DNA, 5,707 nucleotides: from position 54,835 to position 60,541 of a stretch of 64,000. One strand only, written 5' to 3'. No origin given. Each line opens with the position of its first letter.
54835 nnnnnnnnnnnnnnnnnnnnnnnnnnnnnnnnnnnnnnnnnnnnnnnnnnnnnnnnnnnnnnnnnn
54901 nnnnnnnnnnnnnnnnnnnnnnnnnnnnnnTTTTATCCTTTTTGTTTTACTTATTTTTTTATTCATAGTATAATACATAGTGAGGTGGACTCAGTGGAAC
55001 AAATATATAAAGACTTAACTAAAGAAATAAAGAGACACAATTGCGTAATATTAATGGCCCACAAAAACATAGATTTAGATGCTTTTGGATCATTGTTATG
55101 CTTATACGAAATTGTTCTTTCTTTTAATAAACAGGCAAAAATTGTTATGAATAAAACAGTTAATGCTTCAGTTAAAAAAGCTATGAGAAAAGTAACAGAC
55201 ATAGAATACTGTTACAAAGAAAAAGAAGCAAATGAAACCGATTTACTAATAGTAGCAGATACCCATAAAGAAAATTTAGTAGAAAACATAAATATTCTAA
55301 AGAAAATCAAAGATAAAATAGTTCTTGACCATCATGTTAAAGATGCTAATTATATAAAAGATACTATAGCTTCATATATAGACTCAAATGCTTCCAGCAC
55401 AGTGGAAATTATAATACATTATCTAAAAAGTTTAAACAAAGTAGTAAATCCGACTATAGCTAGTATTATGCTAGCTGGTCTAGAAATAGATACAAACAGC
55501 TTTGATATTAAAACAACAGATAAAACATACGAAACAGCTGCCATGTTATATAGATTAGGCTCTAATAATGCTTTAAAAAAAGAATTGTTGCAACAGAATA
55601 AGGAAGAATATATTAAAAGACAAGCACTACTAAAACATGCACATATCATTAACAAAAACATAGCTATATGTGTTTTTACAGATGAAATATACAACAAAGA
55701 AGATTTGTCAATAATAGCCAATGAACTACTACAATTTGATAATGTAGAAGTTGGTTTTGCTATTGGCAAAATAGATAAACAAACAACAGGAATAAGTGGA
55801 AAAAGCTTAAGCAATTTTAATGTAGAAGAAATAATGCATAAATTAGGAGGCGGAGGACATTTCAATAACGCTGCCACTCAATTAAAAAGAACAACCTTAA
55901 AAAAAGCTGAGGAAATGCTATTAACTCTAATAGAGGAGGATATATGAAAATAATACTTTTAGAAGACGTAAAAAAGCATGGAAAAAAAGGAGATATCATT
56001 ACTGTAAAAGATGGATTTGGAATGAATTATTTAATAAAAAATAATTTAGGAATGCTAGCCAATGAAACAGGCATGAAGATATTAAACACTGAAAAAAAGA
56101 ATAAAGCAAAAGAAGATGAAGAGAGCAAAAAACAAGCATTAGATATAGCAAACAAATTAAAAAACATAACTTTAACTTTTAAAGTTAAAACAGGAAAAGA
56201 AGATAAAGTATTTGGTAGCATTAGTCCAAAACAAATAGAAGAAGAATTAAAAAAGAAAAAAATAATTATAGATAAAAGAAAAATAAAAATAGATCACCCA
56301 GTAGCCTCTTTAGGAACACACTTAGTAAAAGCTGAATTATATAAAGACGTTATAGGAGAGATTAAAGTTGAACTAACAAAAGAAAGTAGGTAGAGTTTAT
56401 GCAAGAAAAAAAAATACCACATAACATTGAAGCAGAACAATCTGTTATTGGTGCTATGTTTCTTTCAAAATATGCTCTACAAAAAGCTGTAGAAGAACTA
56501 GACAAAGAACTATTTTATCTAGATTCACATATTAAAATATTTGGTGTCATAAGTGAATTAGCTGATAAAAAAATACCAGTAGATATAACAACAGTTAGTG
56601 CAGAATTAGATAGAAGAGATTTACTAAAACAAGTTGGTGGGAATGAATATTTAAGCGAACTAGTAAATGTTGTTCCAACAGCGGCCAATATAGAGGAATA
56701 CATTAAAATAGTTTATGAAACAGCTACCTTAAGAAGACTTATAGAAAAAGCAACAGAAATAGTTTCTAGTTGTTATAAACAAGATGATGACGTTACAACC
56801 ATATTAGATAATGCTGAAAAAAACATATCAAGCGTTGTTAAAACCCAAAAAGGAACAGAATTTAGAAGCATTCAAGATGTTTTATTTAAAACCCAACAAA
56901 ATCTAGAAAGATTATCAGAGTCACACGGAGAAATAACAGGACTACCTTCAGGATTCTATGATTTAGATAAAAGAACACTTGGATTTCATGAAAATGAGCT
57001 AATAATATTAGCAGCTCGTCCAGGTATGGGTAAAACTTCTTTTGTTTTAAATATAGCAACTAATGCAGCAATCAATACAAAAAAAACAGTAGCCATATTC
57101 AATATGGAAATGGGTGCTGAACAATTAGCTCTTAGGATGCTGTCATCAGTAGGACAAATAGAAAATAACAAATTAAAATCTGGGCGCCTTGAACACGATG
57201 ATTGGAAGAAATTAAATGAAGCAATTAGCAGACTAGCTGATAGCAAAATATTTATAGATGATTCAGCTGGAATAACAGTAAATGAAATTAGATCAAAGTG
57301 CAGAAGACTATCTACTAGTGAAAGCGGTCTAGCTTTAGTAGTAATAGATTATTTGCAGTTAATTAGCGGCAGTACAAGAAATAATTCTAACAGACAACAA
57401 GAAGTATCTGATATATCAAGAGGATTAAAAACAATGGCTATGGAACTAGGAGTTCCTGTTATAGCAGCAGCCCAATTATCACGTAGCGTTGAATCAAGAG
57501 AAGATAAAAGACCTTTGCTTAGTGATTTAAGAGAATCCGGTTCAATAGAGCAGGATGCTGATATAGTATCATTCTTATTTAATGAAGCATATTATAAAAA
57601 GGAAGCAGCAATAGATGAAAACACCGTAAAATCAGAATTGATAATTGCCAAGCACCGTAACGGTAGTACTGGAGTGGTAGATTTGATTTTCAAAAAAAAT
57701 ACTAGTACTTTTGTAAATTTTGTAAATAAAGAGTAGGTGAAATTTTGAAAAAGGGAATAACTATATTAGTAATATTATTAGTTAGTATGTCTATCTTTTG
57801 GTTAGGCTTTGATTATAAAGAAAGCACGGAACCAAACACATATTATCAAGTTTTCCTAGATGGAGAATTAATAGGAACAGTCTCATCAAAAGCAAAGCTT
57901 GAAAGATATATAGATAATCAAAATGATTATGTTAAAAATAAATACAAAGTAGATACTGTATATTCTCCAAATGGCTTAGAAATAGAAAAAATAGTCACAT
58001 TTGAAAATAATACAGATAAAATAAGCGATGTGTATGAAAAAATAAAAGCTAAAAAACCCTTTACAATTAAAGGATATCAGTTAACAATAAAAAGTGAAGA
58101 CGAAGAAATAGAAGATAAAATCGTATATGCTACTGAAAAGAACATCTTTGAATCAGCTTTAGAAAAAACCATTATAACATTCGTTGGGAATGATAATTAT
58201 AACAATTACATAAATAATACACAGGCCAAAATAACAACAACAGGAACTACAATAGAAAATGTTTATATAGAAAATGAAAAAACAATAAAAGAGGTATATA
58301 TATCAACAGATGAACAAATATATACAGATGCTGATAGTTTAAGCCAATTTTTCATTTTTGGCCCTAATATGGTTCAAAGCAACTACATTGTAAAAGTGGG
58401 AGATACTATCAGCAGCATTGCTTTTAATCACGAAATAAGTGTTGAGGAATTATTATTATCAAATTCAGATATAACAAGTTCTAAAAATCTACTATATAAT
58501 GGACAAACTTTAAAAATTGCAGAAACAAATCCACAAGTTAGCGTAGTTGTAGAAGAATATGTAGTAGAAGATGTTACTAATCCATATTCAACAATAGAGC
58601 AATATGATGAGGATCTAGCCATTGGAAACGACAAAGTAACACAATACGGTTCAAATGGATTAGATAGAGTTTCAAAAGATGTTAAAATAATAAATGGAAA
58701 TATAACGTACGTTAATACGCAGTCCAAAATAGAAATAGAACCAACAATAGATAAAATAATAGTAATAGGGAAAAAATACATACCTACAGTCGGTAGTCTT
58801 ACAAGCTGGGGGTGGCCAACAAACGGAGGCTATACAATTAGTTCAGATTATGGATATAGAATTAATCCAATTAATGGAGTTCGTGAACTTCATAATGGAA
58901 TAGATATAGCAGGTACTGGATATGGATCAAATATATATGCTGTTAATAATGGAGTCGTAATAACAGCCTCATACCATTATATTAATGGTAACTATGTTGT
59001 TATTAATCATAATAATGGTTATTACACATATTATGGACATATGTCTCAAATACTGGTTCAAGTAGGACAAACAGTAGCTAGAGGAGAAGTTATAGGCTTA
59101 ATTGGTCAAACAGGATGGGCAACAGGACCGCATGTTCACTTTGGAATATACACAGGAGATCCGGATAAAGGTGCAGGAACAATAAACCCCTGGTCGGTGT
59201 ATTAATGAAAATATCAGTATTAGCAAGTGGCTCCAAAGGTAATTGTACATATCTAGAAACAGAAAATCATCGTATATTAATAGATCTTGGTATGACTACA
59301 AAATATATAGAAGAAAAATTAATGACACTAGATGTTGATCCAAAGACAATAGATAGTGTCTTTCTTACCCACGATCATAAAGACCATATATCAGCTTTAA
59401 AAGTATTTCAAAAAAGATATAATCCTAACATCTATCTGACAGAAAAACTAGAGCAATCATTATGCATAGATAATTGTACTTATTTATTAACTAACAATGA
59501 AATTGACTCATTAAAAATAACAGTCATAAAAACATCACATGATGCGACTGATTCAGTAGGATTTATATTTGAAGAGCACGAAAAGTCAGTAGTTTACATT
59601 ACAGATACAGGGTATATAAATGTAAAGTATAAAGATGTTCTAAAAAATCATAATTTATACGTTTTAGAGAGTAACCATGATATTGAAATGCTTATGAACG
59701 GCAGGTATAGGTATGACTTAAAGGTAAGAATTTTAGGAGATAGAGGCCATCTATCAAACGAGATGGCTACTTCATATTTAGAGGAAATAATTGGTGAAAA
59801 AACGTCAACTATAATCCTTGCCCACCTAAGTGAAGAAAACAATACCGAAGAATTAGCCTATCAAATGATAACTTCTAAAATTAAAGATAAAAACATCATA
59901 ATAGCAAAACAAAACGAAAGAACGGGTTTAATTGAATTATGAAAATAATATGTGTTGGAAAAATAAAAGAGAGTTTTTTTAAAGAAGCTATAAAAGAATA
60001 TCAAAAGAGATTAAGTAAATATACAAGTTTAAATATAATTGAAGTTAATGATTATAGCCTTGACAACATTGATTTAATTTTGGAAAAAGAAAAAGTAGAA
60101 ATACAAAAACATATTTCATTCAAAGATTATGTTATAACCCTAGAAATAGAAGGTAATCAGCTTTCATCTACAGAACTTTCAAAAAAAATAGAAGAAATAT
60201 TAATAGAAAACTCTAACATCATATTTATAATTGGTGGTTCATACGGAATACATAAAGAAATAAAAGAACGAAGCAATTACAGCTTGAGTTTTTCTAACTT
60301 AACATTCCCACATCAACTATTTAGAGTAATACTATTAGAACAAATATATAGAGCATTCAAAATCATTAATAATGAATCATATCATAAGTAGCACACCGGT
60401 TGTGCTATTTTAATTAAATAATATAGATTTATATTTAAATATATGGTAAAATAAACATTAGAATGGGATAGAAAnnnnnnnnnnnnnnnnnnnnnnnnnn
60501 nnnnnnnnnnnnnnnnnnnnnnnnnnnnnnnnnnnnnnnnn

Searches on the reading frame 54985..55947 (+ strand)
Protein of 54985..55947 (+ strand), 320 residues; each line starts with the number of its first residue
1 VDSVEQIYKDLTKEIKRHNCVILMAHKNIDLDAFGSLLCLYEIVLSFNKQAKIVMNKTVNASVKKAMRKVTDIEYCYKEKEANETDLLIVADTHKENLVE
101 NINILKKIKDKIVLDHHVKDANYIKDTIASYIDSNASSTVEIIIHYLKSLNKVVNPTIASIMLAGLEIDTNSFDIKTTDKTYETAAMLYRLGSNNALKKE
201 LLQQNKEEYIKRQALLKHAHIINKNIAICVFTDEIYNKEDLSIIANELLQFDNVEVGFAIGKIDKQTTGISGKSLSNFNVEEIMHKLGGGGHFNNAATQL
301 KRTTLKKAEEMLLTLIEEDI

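Call 86: search_protein_families(library=pfam, proteins=[window:54985-55947:+], max_evalue=0.001)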
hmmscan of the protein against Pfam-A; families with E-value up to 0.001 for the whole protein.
window:54985-55947:+ (320 aa): 2 families
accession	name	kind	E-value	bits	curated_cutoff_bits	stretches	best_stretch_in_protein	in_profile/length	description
PF01368.27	DHH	-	8.2e-18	65.3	28.1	1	21-165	2-124/125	DHH family, N-terminal domain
PF02272.25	DHHA1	-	1.4e-11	45.2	25.9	1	227-312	5-93/102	DHHA1 domain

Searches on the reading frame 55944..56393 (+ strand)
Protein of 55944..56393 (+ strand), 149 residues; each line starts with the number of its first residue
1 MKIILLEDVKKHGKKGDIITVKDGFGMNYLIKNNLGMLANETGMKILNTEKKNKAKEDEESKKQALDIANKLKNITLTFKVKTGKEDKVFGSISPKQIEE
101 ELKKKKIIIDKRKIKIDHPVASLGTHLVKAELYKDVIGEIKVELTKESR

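Call 86: search_protein_families(library=pfam, proteins=[window:55944-56393:+], max_evalue=0.001)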
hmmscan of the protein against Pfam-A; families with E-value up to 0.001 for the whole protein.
window:55944-56393:+ (149 aa): 2 families
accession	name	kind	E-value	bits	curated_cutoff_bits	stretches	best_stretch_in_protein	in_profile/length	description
PF03948.19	Ribosomal_L9_C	-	1.4e-21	77.1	23.2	1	64-144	2-84/86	Ribosomal protein L9, C-terminal domain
PF01281.25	Ribosomal_L9_N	-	1.2e-17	63.7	20.7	1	1-46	1-46/47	Ribosomal protein L9, N-terminal domain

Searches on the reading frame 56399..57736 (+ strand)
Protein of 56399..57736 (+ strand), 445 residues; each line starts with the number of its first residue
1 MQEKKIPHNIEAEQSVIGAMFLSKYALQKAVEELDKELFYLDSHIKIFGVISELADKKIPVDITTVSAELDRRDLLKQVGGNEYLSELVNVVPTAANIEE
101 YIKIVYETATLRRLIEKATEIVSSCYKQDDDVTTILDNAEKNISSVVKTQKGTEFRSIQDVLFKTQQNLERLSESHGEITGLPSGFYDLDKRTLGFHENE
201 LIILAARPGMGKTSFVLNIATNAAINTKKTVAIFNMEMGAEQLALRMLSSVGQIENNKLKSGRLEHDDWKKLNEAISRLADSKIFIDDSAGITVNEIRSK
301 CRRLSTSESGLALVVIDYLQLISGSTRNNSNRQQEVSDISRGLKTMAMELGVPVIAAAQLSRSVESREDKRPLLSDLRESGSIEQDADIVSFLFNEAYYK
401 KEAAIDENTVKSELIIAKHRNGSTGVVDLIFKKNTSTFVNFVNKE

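Call 86: search_protein_families(library=pfam, proteins=[window:56399-57736:+], max_evalue=0.001)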
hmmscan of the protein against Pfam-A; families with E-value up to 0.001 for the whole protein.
window:56399-57736:+ (445 aa): 4 families
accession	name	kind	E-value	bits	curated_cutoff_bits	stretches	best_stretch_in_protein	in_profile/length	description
PF03796.21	DnaB_C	-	2.4e-104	348.7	27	1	181-440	1-255/255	DnaB-like helicase C terminal domain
PF00772.26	DnaB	-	2.7e-32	111.3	23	1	7-107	3-103/103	DnaB-like helicase N terminal domain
PF13481.12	AAA_25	-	6e-12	46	27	1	198-359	32-189/195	AAA domain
PF13479.12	AAA_24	-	0.00088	19.6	27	0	202-340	5-95/195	AAA domain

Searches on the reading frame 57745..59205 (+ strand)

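Call 86: search_protein_families(library=pfam, proteins=[window:57745-59205:+], max_evalue=0.001)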
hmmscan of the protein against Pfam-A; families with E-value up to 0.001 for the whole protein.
window:57745-59205:+ (486 aa): 3 families
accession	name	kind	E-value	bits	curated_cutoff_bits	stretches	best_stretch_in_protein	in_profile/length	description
PF01551.29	Peptidase_M23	-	3.1e-28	98.3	28.7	1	382-470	2-89/96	Peptidase family M23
PF01476.26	LysM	-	7.3e-09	35.9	20.9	1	214-258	1-42/43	LysM domain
PF07501.17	G5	-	4.4e-08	33.7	23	1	271-344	2-75/75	G5 domain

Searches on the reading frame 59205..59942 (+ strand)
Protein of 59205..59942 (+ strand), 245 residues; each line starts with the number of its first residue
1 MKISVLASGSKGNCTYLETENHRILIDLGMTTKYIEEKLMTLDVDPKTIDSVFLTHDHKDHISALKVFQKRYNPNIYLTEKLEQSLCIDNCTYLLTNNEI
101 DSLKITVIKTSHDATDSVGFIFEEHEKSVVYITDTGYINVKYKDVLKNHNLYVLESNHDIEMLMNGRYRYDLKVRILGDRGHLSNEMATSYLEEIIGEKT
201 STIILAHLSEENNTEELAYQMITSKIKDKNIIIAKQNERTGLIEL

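Call 86: search_protein_families(library=pfam, proteins=[window:59205-59942:+], max_evalue=0.001)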
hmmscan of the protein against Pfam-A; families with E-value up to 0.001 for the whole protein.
window:59205-59942:+ (245 aa): 4 families
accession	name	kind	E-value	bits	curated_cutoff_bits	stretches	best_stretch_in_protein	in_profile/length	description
PF00753.33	Lactamase_B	-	1.7e-17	64.5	22.7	1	11-80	5-75/196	Metallo-beta-lactamase superfamily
PF12706.13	Lactamase_B_2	-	3.7e-15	56.5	27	1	22-198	1-193/200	Beta-lactamase superfamily domain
PF13483.12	Lactamase_B_3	-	5.7e-07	30.1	24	1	12-143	7-120/160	Beta-lactamase superfamily domain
PF16661.11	Lactamase_B_6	-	1e-06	28.7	27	1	17-106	2-93/193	Metallo-beta-lactamase superfamily domain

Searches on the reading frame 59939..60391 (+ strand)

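Call 86: search_protein_families(library=pfam, proteins=[window:59939-60391:+], max_evalue=0.001)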
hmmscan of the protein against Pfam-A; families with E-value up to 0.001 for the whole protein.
window:59939-60391:+ (150 aa): 1 family
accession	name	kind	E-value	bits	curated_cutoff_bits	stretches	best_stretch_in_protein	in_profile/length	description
PF02590.22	SPOUT_MTase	-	6.1e-52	176.2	27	1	1-149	3-154/154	Predicted SPOUT methyltransferase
